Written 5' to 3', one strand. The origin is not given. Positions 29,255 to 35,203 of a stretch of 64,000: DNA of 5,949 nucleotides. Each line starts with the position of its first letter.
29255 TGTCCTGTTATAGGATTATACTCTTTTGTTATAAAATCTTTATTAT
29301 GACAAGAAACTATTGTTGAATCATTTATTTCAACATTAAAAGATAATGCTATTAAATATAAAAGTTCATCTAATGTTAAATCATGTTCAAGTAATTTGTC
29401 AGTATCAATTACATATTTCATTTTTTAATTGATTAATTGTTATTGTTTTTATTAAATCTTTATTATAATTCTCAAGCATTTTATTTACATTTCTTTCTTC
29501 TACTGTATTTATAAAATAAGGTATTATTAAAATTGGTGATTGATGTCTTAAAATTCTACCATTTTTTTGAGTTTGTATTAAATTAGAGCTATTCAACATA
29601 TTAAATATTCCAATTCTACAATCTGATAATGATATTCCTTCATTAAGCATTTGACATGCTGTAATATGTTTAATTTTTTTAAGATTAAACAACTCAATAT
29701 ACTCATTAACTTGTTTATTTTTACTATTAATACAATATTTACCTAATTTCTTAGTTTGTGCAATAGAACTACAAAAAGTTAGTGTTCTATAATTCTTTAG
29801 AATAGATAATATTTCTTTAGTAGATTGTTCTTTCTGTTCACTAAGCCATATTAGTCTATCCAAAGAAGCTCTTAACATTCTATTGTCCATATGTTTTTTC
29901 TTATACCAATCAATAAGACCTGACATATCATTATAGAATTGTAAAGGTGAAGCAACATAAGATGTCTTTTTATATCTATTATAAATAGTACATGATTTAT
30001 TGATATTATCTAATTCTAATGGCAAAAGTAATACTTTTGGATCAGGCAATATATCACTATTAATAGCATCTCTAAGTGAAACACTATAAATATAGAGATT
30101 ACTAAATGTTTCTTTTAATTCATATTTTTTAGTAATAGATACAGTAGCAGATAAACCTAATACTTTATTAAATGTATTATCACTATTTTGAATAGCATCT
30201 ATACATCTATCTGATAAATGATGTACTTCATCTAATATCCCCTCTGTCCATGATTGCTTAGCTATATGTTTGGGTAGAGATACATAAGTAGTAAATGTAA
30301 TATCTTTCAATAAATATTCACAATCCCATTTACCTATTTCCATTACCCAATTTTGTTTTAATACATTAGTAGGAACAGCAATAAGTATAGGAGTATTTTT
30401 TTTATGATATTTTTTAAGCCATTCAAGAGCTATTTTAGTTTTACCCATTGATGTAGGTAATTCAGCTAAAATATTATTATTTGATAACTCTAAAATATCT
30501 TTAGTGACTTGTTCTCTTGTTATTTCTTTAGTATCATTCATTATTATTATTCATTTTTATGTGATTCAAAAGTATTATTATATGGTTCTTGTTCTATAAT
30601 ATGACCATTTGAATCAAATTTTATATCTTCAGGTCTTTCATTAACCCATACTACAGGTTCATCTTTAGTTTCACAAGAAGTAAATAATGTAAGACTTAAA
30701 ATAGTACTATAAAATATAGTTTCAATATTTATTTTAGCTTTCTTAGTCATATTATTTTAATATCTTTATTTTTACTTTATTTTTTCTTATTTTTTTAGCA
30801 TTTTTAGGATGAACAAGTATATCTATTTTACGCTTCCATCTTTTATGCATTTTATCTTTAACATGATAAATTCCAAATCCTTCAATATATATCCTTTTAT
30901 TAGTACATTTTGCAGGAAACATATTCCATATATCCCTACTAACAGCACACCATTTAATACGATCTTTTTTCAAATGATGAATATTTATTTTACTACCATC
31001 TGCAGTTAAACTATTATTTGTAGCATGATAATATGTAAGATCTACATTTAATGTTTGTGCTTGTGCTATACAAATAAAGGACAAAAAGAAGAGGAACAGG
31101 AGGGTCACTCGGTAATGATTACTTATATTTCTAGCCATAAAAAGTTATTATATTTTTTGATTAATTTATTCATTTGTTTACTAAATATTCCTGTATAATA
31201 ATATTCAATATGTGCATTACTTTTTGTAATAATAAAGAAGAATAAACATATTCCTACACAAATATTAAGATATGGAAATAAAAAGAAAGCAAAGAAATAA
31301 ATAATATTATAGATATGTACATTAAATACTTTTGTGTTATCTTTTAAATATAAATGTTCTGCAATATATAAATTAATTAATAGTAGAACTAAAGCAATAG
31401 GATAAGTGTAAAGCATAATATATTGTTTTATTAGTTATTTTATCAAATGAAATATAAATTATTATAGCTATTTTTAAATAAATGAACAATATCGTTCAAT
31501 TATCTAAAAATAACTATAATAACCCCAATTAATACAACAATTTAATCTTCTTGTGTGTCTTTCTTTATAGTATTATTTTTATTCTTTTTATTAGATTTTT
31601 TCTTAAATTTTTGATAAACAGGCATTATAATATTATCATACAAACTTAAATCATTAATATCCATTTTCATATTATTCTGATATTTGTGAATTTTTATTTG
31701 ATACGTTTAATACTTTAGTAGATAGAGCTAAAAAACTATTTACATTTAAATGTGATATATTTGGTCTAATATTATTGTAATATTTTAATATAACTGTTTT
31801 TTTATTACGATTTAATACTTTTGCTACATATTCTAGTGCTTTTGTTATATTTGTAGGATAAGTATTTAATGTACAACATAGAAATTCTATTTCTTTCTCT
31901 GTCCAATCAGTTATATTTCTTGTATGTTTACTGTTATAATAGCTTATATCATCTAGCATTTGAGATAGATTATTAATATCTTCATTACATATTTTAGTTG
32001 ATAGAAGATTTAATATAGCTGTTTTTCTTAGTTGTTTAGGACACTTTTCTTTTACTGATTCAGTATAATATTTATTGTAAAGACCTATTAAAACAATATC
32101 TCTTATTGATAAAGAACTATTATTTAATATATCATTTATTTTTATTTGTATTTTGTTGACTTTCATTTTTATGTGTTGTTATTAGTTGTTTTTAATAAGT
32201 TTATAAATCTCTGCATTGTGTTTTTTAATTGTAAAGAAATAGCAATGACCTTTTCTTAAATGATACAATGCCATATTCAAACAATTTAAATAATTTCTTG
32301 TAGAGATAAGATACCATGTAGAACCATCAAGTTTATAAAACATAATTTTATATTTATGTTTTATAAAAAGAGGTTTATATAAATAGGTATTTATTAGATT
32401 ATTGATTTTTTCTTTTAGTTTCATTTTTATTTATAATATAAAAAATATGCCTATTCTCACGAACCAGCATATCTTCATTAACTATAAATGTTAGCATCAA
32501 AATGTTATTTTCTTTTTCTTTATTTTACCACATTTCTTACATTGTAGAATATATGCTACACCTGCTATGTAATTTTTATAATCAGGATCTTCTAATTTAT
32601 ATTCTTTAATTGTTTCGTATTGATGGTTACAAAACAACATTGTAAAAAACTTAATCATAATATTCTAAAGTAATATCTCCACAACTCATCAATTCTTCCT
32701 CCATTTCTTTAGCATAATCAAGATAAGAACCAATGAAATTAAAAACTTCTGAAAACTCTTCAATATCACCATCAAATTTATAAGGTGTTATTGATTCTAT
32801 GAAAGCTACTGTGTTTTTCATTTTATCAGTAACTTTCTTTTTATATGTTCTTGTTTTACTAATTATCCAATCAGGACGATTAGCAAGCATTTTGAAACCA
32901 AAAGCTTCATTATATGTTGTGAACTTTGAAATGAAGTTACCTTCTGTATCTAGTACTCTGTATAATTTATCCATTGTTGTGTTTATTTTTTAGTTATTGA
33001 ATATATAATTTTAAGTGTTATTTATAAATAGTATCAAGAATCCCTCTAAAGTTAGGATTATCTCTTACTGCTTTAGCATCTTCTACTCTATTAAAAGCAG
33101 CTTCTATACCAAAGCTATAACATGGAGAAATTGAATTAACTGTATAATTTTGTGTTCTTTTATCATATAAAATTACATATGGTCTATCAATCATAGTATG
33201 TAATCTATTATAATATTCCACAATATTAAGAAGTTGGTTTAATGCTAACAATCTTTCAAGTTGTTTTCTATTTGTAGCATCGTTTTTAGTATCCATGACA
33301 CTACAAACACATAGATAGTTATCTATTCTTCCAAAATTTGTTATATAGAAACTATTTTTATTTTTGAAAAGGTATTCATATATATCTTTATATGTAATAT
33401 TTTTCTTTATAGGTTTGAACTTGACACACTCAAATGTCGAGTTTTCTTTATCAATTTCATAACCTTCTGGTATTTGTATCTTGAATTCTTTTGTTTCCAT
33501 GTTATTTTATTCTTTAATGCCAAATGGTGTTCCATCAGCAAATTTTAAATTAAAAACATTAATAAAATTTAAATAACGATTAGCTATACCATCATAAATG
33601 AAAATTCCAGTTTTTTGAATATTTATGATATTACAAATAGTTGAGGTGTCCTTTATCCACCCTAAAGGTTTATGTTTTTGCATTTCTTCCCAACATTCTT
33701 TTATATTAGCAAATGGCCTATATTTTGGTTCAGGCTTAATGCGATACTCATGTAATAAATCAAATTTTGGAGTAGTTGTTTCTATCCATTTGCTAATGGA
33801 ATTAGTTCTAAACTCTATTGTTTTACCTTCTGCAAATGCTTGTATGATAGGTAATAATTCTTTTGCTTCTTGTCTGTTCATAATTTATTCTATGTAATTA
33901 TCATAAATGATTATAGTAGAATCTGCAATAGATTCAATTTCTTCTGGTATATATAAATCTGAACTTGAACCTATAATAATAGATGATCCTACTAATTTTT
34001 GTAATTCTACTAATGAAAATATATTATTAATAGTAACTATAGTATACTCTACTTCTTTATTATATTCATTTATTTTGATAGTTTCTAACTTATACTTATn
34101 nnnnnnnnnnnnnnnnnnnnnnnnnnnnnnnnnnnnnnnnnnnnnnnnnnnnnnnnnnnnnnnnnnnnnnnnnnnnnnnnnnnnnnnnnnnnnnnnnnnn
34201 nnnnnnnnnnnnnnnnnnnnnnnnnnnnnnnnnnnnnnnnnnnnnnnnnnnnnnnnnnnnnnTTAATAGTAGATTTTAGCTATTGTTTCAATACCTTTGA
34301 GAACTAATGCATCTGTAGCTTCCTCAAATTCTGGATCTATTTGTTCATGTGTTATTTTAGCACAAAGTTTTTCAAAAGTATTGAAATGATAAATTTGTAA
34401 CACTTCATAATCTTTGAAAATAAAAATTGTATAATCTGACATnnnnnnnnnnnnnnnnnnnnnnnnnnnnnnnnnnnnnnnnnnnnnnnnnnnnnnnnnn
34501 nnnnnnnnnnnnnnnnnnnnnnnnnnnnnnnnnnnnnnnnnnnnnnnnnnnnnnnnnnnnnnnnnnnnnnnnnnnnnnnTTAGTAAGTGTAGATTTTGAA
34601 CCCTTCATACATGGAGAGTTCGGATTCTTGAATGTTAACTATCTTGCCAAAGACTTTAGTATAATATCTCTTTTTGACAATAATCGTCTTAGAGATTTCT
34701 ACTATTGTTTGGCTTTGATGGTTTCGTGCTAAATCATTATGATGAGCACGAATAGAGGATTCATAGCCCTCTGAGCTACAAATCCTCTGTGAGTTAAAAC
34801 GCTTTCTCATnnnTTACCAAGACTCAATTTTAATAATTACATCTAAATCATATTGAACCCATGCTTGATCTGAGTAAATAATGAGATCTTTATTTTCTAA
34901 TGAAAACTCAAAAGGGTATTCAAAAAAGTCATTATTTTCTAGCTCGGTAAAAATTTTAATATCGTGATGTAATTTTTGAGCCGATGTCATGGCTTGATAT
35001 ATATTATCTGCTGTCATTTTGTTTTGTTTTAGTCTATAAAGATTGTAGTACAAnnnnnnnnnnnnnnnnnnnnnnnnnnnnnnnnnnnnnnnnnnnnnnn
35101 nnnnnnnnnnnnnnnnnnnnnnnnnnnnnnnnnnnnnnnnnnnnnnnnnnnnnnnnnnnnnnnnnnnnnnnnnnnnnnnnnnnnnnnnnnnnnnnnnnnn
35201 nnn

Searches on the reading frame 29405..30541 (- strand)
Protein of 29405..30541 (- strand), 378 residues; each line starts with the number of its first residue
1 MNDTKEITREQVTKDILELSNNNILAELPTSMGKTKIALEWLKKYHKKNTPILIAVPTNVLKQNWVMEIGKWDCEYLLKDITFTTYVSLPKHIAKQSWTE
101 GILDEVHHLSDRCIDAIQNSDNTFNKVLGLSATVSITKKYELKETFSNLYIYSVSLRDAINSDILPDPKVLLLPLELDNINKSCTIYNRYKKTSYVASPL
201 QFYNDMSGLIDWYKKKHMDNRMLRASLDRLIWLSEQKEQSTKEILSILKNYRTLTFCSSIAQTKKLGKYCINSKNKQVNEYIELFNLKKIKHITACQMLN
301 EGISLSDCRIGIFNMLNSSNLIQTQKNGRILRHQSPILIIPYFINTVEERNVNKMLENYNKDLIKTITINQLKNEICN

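Call 38: search_protein_families(library=phrogs, max_evalue=0.00001, proteins=[window:29405-30541:-])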
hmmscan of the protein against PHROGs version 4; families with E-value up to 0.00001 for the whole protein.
window:29405-30541:- (378 aa): 2 families
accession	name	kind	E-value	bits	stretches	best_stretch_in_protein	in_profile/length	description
phrog_16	-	DNA, RNA and nucleotide metabolism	6.7e-27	95.1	1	17-334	286-587/986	DNA helicase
phrog_62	-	DNA, RNA and nucleotide metabolism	1.1e-07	30.7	1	19-134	708-849/1881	DNA helicase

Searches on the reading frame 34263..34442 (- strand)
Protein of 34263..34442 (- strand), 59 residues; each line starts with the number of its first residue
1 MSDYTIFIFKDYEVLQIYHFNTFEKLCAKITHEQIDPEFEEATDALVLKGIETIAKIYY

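Call 10: search_protein_families(library=pfam, max_evalue=1, proteins=[window:34263-34442:-])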
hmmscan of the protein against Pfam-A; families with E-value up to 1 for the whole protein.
window:34263-34442:- (59 aa): 0 families

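Call 37: search_protein_families(library=phrogs, max_evalue=0.01, proteins=[window:34263-34442:-])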
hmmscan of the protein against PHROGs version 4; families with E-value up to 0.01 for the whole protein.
window:34263-34442:- (59 aa): 0 families

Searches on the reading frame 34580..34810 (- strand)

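Call 10: search_protein_families(library=pfam, max_evalue=1, proteins=[window:34580-34810:-])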
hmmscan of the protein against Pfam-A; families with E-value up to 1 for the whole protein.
window:34580-34810:- (76 aa): 1 family
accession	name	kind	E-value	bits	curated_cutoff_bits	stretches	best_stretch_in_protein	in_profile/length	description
PF01217.26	Clat_adaptor_s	-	0.012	16.1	22.5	1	23-71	36-84/142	Clathrin adaptor complex small chain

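Call 37: search_protein_families(library=phrogs, max_evalue=0.01, proteins=[window:34580-34810:-])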
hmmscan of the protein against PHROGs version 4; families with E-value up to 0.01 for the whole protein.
window:34580-34810:- (76 aa): 0 families

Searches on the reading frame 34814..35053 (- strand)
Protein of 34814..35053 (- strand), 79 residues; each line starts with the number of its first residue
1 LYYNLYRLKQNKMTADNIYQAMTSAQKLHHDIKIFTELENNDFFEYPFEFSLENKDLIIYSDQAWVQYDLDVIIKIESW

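Call 10: search_protein_families(library=pfam, max_evalue=1, proteins=[window:34814-35053:-])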
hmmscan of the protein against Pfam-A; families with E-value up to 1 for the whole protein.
window:34814-35053:- (79 aa): 2 families
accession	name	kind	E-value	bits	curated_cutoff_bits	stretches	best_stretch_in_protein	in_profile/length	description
PF03517.19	Voldacs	-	0.022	15.3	22.1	1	13-46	93-124/138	Regulator of volume decrease after cellular swelling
PF07764.18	Omega_Repress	-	0.16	12.7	33.3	0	27-36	30-39/59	Omega Transcriptional Repressor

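Call 37: search_protein_families(library=phrogs, max_evalue=0.01, proteins=[window:34814-35053:-])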
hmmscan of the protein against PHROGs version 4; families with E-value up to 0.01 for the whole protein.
window:34814-35053:- (79 aa): 0 families
